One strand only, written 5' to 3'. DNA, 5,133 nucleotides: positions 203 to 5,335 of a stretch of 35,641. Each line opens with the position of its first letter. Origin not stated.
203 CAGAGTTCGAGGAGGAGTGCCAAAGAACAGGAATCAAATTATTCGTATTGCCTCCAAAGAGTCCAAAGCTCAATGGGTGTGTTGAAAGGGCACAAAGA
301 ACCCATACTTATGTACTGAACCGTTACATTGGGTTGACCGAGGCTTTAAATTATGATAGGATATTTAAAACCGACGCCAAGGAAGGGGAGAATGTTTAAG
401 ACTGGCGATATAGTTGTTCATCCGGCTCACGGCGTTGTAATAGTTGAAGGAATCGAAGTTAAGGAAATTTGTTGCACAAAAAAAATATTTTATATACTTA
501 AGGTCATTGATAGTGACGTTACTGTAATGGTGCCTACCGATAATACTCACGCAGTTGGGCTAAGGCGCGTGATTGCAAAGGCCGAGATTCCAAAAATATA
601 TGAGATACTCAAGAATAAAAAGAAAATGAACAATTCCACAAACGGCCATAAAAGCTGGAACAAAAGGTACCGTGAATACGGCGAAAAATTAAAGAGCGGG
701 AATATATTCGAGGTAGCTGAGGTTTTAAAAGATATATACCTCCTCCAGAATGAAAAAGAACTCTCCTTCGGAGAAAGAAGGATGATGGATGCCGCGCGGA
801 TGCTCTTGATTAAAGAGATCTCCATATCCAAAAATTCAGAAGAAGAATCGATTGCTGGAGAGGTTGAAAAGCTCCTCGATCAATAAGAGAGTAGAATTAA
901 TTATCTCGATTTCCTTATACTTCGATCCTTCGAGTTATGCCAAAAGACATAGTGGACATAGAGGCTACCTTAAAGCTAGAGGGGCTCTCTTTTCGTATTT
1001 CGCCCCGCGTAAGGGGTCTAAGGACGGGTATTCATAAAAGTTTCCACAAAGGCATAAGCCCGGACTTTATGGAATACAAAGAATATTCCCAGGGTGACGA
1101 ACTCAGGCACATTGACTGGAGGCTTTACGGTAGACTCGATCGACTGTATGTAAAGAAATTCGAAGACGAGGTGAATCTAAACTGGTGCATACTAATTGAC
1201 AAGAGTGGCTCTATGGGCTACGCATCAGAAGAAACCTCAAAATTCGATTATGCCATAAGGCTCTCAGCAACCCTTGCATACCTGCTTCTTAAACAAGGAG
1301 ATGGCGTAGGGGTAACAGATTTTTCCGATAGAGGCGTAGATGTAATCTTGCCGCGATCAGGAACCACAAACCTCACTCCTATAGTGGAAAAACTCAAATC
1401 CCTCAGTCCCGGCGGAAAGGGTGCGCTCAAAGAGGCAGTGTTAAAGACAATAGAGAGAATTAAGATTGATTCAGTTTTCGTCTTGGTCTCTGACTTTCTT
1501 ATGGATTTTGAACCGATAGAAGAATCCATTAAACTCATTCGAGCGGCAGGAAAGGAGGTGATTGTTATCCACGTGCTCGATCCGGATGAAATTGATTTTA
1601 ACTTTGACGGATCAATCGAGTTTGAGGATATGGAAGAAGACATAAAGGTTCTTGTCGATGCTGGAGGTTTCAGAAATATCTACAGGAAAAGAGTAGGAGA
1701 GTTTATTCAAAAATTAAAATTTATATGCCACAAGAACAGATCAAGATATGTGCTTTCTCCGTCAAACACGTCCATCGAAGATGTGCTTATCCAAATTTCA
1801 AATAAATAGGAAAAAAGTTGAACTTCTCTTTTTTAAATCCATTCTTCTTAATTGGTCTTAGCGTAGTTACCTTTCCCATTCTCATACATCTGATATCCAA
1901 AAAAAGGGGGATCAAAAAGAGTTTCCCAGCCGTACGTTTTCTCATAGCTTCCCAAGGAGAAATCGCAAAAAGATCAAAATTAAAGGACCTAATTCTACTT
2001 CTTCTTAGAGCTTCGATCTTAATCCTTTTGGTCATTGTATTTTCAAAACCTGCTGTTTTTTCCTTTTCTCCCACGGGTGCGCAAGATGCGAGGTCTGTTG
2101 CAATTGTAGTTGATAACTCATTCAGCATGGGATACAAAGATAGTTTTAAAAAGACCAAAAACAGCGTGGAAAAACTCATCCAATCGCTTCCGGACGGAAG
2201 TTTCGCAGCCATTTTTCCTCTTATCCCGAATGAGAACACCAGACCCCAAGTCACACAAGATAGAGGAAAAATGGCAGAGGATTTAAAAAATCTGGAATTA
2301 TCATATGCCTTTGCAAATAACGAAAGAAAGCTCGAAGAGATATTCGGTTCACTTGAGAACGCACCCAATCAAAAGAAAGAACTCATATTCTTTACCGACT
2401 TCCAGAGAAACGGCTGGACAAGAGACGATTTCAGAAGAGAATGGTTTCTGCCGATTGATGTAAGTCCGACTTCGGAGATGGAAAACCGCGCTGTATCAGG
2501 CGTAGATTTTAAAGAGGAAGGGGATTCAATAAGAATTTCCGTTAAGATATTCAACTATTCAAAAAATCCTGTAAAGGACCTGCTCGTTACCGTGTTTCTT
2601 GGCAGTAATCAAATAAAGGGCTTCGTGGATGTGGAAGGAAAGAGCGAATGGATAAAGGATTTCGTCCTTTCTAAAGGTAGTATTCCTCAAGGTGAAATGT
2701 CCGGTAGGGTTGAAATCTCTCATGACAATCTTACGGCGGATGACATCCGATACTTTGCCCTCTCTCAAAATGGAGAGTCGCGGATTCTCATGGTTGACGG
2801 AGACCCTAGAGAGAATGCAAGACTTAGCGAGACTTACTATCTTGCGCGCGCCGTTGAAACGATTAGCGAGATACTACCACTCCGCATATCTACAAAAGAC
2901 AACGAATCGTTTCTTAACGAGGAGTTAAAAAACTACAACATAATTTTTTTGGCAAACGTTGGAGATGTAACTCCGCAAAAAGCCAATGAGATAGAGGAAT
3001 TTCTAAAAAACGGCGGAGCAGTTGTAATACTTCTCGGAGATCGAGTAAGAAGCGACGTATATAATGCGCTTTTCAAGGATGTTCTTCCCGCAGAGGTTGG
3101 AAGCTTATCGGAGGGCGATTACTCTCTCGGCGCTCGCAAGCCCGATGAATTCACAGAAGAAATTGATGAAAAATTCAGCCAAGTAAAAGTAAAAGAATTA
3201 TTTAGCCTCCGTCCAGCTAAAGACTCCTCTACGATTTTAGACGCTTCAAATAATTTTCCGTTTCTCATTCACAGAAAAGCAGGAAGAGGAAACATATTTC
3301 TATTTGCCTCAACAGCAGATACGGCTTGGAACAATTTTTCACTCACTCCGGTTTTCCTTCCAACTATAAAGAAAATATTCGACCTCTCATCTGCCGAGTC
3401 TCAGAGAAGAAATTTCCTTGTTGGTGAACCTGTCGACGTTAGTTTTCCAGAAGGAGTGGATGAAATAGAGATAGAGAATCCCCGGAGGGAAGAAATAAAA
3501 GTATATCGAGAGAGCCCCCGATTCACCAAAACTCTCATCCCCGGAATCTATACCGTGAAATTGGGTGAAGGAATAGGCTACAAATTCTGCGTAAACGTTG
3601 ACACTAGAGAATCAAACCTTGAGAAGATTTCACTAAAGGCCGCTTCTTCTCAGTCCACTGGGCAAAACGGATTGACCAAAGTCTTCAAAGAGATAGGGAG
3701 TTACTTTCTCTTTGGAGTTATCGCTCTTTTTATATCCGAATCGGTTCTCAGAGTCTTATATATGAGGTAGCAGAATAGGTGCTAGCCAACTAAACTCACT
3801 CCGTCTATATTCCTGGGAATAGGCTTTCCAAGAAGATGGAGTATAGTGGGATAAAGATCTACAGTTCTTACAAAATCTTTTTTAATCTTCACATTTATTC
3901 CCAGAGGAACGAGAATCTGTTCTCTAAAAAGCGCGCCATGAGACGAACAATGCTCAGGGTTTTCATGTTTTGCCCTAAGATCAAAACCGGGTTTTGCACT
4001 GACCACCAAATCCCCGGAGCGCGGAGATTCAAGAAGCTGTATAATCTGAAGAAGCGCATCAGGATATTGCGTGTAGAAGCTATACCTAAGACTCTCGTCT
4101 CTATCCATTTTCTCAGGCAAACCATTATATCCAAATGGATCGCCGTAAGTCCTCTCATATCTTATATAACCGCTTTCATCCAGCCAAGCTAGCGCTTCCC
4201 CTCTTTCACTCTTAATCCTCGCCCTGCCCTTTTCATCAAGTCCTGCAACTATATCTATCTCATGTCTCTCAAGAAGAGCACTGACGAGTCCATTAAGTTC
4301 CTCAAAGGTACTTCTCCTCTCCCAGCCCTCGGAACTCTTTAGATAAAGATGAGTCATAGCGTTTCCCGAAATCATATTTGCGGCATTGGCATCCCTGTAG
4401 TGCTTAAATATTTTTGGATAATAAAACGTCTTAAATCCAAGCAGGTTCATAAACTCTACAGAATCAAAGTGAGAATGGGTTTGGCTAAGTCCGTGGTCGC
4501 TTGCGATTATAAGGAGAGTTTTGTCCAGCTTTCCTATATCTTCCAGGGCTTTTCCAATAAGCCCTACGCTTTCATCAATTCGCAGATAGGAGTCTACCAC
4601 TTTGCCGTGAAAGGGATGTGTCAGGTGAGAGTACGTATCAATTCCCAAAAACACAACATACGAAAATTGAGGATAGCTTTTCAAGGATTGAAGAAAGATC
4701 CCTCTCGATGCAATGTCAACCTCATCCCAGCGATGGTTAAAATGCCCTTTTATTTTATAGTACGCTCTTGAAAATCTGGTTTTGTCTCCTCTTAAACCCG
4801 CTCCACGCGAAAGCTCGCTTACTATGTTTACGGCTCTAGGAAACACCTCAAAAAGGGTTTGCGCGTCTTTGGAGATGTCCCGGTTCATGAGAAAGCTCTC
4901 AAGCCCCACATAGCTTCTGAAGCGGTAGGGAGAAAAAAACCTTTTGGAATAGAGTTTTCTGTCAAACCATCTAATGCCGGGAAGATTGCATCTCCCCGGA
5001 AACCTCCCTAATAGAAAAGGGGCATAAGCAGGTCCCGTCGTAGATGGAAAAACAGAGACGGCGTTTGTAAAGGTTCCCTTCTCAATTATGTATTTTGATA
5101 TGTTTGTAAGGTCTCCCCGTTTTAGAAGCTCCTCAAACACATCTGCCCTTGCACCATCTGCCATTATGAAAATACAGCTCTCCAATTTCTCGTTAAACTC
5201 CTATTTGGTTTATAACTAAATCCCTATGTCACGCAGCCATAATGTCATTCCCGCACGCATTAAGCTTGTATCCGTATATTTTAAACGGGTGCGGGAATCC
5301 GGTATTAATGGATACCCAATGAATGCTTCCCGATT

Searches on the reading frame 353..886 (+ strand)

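Call 17: search_protein_families(library=pfam, proteins=[window:353-886:+], max_evalue=0.001)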
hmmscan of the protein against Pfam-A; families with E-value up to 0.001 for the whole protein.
window:353-886:+ (177 aa): 2 families
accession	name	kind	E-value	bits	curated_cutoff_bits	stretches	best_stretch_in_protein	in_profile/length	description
PF21095.3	CarD_C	-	5.8e-27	94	23.1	1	81-168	1-83/87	CarD, C-terminal domain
PF02559.22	CarD_TRCF_RID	-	1.8e-14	54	23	1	15-74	1-57/57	CarD-like/TRCF RID domain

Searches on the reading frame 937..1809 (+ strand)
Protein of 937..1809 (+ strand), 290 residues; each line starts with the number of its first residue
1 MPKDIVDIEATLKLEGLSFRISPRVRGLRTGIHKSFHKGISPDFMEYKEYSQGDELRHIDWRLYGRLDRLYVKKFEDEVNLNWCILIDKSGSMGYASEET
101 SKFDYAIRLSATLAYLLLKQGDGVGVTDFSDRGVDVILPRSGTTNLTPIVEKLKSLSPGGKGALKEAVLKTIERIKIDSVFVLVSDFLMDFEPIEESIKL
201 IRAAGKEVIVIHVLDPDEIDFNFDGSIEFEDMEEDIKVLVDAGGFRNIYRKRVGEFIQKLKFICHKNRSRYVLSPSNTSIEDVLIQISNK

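Call 6: search_protein_families(library=pfam, proteins=[window:937-1809:+], max_evalue=0.01)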
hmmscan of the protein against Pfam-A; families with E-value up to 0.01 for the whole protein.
window:937-1809:+ (290 aa): 3 families
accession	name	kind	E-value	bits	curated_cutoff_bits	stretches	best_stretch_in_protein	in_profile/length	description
PF01882.25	DUF58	-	3e-41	141.4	23.4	1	46-251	1-208/216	Protein of unknown function DUF58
PF13519.12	VWA_2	-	1.7e-07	32.2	27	1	85-186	3-105/107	von Willebrand factor type A domain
PF00092.34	VWA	-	0.0028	18.3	23.8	1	85-217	4-143/174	von Willebrand factor type A domain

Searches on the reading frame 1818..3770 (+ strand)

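Call 6: search_protein_families(library=pfam, proteins=[window:1818-3770:+], max_evalue=0.01)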
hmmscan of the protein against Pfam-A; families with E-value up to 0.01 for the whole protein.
window:1818-3770:+ (650 aa): 5 families
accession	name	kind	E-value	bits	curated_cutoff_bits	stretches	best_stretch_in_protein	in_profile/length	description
PF07584.16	BatA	-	8.4e-16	58.6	25.9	1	1-78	1-77/77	Aerotolerance regulator N-terminal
PF13519.12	VWA_2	-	1.1e-07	32.9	27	1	94-196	1-107/107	von Willebrand factor type A domain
PF24157.1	DUF7408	-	1.1e-07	32.5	27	1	341-503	12-159/174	Domain of unknown function (DUF7408)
PF14877.11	mIF3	-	0.00075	19.7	33.8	1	359-412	116-169/177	Mitochondrial translation initiation factor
PF06283.17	ThuA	-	0.0048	17.6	33.4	1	357-497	34-185/209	Trehalose utilisation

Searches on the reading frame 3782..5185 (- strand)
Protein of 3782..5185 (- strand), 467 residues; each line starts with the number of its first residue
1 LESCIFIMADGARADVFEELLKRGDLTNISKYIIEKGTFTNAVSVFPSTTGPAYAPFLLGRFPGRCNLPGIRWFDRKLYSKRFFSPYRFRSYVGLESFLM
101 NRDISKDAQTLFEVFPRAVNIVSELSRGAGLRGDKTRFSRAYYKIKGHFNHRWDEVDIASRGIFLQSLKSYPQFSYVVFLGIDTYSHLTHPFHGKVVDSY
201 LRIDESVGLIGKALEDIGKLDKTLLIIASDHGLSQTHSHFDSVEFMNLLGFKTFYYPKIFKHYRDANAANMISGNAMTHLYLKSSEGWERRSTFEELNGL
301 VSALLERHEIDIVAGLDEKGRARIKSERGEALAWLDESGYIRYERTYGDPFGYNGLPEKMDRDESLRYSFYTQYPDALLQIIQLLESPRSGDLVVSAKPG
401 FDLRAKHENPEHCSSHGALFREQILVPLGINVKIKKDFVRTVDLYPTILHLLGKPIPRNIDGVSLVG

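Call 6: search_protein_families(library=pfam, proteins=[window:3782-5185:-], max_evalue=0.01)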
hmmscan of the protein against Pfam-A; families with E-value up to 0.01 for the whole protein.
window:3782-5185:- (467 aa): 2 families
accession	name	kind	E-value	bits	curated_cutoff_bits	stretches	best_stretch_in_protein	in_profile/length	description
PF01663.27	Phosphodiest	-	1.7e-22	80.9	23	1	5-417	2-340/342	Type I phosphodiesterase / nucleotide pyrophosphatase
PF00884.28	Sulfatase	-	4.3e-05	23.4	25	1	195-235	205-245/301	Sulfatase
